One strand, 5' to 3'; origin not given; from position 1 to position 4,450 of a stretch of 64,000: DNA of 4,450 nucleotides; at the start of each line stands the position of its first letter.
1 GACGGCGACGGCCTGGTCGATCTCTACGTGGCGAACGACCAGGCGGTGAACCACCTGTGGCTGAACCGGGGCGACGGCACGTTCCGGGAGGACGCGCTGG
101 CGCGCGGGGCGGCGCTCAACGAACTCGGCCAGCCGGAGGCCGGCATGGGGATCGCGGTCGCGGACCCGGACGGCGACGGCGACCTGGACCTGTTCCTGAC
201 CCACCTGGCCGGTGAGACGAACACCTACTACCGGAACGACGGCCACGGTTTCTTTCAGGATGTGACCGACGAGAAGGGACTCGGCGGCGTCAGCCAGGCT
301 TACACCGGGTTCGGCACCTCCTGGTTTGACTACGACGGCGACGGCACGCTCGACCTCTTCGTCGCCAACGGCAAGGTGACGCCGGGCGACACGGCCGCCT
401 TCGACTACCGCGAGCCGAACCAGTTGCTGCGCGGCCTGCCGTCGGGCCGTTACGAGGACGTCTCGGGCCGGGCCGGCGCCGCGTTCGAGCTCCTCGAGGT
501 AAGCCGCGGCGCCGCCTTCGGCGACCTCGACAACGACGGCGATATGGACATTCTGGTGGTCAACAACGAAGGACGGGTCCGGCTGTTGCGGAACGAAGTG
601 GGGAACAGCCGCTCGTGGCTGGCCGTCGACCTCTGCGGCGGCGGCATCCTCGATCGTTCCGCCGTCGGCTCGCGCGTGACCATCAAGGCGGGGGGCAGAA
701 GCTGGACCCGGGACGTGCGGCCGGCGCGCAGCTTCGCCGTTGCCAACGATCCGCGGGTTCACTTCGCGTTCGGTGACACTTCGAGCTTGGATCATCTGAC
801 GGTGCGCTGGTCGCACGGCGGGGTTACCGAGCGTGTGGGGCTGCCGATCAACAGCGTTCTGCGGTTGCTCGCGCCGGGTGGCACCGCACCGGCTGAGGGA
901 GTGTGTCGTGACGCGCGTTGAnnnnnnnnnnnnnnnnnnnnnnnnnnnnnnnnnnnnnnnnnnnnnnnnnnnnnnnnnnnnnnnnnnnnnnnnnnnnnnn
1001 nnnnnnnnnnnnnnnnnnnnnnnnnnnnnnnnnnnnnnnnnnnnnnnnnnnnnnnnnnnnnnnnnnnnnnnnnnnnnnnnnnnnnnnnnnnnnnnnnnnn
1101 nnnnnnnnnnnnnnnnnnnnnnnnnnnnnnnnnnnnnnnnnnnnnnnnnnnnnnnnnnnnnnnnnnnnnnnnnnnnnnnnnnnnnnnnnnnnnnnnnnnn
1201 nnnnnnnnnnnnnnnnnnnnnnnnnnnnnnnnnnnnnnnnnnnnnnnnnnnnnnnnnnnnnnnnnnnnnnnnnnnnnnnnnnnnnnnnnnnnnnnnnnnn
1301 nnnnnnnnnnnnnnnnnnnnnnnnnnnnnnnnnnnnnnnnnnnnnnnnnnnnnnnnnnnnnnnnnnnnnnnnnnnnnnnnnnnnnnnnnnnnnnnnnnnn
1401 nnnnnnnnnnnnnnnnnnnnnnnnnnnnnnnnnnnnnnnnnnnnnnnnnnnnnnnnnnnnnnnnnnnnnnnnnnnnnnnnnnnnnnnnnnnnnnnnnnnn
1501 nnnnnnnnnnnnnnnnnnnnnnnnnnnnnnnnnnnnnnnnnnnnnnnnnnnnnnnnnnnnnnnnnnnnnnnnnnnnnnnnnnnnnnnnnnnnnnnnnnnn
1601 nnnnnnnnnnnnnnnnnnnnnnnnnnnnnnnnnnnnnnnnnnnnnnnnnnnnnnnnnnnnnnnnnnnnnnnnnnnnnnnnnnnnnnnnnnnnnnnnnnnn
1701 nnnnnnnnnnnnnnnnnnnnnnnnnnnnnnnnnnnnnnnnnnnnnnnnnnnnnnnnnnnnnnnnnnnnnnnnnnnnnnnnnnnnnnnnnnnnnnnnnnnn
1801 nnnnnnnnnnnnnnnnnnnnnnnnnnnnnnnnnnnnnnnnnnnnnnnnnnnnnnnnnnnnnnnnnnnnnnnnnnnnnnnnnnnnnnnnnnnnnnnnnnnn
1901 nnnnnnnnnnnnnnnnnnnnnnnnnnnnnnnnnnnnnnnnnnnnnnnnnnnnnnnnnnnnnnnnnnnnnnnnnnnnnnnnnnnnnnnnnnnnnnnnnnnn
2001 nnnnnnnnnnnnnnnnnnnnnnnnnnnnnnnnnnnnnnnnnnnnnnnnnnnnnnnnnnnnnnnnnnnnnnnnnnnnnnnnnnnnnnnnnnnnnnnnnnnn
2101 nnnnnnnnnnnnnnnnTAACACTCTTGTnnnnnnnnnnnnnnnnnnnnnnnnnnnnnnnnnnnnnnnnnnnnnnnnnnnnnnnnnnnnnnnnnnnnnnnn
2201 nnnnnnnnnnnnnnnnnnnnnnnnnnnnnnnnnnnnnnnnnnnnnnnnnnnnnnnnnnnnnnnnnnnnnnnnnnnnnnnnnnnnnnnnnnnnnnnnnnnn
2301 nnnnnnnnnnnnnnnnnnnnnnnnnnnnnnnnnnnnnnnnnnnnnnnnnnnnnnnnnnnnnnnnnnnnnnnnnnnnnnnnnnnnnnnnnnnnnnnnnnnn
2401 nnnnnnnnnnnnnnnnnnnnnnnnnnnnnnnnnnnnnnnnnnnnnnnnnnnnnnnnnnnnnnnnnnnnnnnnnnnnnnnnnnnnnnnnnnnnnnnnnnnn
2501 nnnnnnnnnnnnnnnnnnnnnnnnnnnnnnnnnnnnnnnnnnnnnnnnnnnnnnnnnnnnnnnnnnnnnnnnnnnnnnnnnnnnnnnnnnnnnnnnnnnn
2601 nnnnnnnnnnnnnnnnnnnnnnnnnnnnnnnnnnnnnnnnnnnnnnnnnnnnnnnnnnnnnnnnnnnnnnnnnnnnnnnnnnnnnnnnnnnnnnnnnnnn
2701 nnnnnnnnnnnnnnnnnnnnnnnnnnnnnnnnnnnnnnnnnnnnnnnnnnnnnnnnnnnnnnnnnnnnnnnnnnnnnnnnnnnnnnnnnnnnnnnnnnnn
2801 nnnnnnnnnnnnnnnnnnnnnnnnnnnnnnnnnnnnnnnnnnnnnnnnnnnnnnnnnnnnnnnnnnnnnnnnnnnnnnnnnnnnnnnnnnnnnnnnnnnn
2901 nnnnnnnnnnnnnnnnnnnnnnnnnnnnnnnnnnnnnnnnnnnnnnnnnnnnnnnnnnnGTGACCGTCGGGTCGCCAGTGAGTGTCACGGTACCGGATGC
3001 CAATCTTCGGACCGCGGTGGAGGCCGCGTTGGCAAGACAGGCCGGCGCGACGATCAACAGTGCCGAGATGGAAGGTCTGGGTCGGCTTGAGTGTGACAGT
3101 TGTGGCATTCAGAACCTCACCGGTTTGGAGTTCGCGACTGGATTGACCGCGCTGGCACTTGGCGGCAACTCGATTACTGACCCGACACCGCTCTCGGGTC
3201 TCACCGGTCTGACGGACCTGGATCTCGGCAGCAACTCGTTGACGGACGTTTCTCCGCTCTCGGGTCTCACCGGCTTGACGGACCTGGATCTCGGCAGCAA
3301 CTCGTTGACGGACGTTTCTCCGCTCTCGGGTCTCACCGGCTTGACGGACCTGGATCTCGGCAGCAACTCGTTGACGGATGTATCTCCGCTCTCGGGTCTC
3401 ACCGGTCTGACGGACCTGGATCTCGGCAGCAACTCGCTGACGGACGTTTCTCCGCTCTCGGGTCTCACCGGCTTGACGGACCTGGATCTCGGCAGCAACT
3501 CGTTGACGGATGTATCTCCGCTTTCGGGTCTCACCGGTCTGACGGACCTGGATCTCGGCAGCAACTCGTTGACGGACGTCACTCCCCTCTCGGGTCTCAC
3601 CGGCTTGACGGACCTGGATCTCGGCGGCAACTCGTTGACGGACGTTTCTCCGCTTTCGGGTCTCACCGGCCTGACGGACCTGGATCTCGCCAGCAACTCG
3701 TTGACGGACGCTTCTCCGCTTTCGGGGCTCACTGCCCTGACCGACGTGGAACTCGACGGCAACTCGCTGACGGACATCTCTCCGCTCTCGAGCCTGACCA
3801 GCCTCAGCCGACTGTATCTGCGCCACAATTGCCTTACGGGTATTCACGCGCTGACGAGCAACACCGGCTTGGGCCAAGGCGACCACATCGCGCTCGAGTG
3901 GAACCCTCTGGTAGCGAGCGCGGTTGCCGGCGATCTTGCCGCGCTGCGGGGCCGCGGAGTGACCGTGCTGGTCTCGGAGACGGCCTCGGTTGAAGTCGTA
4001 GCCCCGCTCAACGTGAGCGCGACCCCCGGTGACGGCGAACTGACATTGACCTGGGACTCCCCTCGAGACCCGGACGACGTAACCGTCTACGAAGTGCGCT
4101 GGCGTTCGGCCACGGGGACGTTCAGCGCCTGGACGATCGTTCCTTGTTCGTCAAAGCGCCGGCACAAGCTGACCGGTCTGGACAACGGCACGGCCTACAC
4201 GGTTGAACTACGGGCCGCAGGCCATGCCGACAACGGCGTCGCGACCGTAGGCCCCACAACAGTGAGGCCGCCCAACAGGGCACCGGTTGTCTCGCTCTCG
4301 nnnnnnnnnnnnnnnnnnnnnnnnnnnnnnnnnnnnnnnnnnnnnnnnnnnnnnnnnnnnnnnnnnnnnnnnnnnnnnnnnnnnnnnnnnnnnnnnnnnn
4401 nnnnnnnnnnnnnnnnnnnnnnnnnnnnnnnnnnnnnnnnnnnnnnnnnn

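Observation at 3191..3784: Near-perfect 66-bp tandem repeats encoding LRRs: potential repeat-number variation locus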

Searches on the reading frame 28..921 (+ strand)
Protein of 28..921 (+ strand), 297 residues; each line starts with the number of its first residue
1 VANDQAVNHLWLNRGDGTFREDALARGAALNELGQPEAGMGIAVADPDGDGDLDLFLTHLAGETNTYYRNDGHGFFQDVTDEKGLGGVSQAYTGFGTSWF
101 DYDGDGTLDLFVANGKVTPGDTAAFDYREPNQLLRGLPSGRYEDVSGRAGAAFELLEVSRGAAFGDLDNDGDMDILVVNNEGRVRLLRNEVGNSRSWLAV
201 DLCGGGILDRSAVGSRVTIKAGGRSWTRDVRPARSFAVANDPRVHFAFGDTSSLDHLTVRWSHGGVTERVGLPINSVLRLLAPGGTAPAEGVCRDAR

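Call 7: search_protein_families(library=pfam, proteins=[window:28-921:+], max_evalue=0.01)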
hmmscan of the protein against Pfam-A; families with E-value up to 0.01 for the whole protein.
window:28-921:+ (297 aa): 3 families
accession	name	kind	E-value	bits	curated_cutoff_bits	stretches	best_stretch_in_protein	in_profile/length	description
PF13517.12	FG-GAP_3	-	9.8e-23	81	26.9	4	46-112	1-61/61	FG-GAP-like repeat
PF07593.17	UnbV_ASPIC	-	2.7e-14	53.2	23.4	1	212-278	1-67/68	ASPIC and UnbV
PF01839.29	FG-GAP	-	8e-07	29.3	22.1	1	162-186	5-36/37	FG-GAP repeat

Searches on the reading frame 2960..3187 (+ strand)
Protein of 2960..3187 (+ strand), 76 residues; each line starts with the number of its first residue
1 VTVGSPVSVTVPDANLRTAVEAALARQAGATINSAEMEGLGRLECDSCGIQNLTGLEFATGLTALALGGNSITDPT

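Call 41: find_related_loci(query=A2, collection=metagenome_contigs, flank=6000)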
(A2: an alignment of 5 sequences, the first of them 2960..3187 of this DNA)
Query A2 (76 aa) in metagenome_contigs; peptide patterns used: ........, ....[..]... (x = any residue, [..] = any of these).
300 stretches matched a pattern; 1 encode a relative of the query (tblastn E <= 1e-3); 1 distinct loci.
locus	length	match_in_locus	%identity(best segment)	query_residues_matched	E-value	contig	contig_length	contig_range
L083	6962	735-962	88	1-76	3e-44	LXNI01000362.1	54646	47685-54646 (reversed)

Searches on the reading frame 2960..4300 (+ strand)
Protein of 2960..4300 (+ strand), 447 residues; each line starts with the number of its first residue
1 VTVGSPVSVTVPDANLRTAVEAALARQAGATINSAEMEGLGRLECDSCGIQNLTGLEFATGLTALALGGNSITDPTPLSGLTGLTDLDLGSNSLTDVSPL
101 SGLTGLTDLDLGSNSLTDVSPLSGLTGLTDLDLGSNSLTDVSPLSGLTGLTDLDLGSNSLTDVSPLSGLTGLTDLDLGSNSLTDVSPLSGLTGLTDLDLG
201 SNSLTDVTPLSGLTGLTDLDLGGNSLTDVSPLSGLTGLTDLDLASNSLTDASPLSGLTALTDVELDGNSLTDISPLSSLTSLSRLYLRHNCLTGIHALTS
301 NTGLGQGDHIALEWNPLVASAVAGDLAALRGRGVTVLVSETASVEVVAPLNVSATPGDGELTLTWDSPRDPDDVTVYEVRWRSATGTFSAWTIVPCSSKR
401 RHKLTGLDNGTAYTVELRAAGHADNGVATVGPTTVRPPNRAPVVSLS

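Call 60: predict_structure(protein=window:2960-4300:+)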
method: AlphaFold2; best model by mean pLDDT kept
length: 447 residues; sequences in the alignment: 1
mean_pLDDT: 71.0   pTM: 0.68
mean pLDDT of the five models: 71.0, 69.3, 63.8, 61.0, 59.3
residues with pLDDT >= 90: 97; 70-90: 154; 50-70: 117; < 50: 79
segments of 3 or more residues with pLDDT < 50: 1-12, 341-350, 367-374, 391-400, 420-425, 427-431, 433-447
pLDDT, mean of each block of 10 residues (from residue 1): 37 48 49 56 77 76 86 87 91 91 92 92 92 93 91 93 89 92 85 91 83 89 79 85 84 84 81 73 73 57 65 56 68 65 41 51 52 51 56 47 54 57 47 40 33
secondary structure, 60 per line:
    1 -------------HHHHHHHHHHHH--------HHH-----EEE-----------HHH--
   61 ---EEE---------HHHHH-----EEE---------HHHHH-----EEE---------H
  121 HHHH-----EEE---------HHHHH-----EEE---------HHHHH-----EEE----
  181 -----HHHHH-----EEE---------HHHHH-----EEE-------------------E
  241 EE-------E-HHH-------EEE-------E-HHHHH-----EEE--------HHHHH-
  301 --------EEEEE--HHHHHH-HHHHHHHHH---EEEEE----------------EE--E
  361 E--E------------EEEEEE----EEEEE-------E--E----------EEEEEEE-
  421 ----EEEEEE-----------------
elements in order: H14-25 E42-44 E64-66 H76-80 E86-88 H98-102 E108-110 H120-124 E130-132 H142-146 E152-154 H164-168 E174-176 H186-190 E196-198 H208-212 E218-220 E240-242 E262-264 H274-278 E284-286 H295-299 E309-313 H316-321 H323-331 E335-339 E377-382 E387-391 E413-419 E425-430
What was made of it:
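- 2993..3187 (+): LRR N-terminal cap and two irregular first repeats (3056-3121, 3122-3187). AlphaFold strands at model residues 42-44 and 64-66 (call 60).
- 3848..3990 (+): LRR C-terminal cap of module A. The boundaries are approximate. Helices at model residues 316-331 follow the last LRR strand (call 60).
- On LRR proteins, 22-residue SDS22/internalin-like class: The AlphaFold model has 12 strands at exact 22-residue spacing, with pLDDT about 77-93 (call 60).
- Closest known: Listeria internalins. Same: The predicted solenoid has one strand per 22 residues (call 60).
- The AlphaFold model has 12 beta-strands spaced exactly 22 residues apart, with pLDDT of about 77-93 in the LRR region (call 60).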

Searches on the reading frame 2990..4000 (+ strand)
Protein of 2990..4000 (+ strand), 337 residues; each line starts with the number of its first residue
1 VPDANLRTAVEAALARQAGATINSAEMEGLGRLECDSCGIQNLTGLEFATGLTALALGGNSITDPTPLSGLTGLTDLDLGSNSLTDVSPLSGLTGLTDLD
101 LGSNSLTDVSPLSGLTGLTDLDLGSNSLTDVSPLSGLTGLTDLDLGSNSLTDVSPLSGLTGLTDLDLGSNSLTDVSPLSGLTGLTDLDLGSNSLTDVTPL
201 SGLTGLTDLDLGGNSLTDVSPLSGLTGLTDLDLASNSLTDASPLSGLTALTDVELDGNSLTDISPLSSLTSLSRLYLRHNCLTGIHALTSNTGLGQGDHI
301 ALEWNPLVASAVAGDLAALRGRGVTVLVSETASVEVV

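Call 36: search_solved_structures(query=window:2990-4000:+, max_evalue=0.00001, show_alignments=1)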
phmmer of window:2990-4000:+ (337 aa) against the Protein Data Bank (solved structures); distinct sequences matched with E-value up to 0.00001: 159 (the best 60 are shown).
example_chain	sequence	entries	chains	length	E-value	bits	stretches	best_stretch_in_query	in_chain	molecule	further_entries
5il7_A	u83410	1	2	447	6.9e-93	314.5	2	55-283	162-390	Rab family protein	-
6hlu_A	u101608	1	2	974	2.3e-90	306.3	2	59-283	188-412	Rab family protein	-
2omx_A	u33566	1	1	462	3.6e-86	292.5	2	19-252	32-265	Internalin-A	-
2omt_A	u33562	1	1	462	5.6e-86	291.8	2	19-252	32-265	Internalin-A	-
2omu_A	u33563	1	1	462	1.4e-85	290.5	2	19-252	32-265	Internalin-A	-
2omv_A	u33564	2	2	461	1.4e-85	290.5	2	19-255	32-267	Internalin-A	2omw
2omy_A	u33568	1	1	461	1.5e-85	290.4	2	19-255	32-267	Internalin-A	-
2omz_A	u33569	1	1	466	1.6e-85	290.4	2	19-255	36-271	Internalin-A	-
8h62_A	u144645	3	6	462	1.1e-84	287.5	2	19-252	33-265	Internalin A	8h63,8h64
1o6s_A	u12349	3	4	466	3.2e-84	286.1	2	19-252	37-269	INTERNALIN A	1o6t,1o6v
4fmz_A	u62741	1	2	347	3.5e-84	285.9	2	2-280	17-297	Internalin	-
8r4b_A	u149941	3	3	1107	1.8e-76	260.6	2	64-283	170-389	Rab family protein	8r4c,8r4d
4fho_A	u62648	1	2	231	3.8e-38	134.7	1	2-206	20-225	Internalin C2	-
1h6u_A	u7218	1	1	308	3.1e-36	128.4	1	10-261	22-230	INTERNALIN H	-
4r5c_A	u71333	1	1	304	2.5e-34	122.1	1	7-280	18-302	Leucine rich repeat protein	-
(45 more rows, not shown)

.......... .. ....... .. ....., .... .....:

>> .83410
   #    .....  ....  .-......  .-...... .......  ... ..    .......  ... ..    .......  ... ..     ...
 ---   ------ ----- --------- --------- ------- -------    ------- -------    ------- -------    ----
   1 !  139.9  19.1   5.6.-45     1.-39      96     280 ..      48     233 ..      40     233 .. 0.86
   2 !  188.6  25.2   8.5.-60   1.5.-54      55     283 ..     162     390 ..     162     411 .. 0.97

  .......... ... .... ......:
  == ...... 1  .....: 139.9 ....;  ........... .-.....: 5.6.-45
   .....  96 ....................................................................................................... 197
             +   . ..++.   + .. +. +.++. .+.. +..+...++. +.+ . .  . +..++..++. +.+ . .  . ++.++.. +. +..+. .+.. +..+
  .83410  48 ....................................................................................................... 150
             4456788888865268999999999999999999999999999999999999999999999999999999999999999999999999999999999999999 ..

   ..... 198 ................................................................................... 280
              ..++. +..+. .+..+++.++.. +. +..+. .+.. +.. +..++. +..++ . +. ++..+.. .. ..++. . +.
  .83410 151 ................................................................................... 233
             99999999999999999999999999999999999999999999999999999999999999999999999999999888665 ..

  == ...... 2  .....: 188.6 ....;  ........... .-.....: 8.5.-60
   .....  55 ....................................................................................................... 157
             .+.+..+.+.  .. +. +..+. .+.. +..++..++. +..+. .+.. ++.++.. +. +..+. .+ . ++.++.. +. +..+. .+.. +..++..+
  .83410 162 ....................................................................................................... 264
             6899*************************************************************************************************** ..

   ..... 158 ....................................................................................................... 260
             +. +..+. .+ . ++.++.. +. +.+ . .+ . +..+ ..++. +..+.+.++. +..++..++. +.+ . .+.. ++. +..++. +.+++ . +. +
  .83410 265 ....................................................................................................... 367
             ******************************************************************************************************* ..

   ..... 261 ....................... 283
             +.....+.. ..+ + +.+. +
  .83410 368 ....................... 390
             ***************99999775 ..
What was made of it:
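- On LRR proteins, 22-residue SDS22/internalin-like class: PDB sequence hits: 5il7 at 7e-93, 2omx at 4e-86, PPP1R7 at 3e-27 (call 36).
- Closest known: Listeria internalins. Same: Sequence matches to solved InlA are strong (E 4e-86), and SDS22/PPP1R7 is also matched (call 36).
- LRR type: the closest solved structures are the Chlorobium Roco LRR (5il7, 7e-93), internalin A (2omx, 4e-86) and SDS22/PPP1R7 (call 36).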
